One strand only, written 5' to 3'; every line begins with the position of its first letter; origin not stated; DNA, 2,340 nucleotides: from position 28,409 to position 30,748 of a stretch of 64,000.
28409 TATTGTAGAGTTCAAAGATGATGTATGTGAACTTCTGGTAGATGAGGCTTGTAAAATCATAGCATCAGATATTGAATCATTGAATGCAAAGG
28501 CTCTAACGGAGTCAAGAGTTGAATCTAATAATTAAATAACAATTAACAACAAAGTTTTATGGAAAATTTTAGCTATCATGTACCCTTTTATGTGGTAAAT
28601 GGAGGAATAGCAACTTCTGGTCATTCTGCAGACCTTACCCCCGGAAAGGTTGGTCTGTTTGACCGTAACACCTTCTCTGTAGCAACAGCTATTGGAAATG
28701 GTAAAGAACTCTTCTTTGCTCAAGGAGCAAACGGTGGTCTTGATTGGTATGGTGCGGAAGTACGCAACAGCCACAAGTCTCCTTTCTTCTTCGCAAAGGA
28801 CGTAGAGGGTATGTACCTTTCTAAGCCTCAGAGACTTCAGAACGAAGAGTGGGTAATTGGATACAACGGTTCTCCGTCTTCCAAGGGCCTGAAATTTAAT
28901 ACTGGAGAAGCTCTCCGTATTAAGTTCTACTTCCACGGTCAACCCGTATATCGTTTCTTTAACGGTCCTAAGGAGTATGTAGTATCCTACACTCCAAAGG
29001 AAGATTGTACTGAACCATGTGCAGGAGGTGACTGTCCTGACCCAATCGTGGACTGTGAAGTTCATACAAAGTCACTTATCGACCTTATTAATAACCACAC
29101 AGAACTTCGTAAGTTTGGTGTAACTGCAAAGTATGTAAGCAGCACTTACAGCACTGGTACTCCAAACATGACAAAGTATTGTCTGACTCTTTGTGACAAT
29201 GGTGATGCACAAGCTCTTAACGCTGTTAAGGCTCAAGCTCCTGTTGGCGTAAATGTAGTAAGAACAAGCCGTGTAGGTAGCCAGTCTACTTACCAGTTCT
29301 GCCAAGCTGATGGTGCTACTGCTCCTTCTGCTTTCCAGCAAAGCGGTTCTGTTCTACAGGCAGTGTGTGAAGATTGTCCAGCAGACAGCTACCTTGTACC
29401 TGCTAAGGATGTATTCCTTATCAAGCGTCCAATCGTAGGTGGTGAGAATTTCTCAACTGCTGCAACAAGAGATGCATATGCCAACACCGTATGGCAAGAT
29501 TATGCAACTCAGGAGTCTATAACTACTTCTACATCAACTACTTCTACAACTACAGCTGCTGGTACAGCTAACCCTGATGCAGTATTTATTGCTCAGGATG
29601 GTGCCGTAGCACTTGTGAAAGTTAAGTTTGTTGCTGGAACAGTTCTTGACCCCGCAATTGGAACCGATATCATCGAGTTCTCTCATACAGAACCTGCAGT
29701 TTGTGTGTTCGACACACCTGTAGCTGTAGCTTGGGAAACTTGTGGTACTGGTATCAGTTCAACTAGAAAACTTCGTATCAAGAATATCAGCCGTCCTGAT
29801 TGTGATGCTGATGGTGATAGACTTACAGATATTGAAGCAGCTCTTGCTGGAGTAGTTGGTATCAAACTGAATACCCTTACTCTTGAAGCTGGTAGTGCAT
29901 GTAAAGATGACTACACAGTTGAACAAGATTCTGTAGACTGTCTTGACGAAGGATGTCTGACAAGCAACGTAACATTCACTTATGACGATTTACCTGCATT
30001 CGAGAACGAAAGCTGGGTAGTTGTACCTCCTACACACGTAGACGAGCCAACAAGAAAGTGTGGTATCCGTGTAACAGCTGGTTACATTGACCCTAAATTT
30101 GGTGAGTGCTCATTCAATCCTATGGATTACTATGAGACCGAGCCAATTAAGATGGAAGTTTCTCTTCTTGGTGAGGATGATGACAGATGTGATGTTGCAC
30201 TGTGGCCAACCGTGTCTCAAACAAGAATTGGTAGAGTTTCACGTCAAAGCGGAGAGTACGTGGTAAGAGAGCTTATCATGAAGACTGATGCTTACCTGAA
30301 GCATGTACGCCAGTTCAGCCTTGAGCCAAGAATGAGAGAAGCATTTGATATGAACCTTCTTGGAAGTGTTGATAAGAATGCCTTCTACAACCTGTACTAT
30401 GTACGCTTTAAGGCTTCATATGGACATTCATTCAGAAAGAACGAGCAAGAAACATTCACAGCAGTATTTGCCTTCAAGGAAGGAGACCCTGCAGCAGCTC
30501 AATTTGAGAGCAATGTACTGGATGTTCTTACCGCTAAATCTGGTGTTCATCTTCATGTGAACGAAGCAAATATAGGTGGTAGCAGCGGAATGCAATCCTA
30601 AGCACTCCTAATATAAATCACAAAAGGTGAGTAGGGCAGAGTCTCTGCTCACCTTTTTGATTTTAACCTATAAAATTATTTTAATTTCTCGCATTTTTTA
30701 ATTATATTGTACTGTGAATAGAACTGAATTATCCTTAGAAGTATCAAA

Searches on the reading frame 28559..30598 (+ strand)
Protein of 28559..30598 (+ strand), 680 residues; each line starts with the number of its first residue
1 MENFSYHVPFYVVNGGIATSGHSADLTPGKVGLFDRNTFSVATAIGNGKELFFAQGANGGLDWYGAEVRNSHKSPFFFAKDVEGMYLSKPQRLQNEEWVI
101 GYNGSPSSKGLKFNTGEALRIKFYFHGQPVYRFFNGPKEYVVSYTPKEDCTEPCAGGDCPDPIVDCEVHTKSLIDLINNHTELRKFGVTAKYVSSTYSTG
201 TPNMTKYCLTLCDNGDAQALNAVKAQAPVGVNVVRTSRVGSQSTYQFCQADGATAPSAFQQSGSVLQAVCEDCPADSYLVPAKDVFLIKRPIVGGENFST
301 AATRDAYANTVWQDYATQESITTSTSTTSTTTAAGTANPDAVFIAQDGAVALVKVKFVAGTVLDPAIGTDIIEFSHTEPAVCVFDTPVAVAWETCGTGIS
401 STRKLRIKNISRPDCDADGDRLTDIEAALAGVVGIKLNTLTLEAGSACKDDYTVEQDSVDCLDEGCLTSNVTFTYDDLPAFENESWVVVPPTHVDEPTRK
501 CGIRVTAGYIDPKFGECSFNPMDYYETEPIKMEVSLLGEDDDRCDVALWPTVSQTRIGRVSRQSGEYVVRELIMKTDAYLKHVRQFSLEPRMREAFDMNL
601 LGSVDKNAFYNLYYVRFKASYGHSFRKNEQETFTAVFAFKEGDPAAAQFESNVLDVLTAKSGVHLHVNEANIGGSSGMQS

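Call 38: search_protein_families(library=pfam, proteins=[window:28559-30598:+], max_evalue=0.001)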
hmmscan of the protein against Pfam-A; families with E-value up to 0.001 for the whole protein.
window:28559-30598:+ (680 aa): 1 family
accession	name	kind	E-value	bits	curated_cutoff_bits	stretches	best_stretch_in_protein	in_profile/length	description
PF21823.1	MUCL1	-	0.00033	21.1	35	1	292-353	11-72/85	Mucin-like protein 1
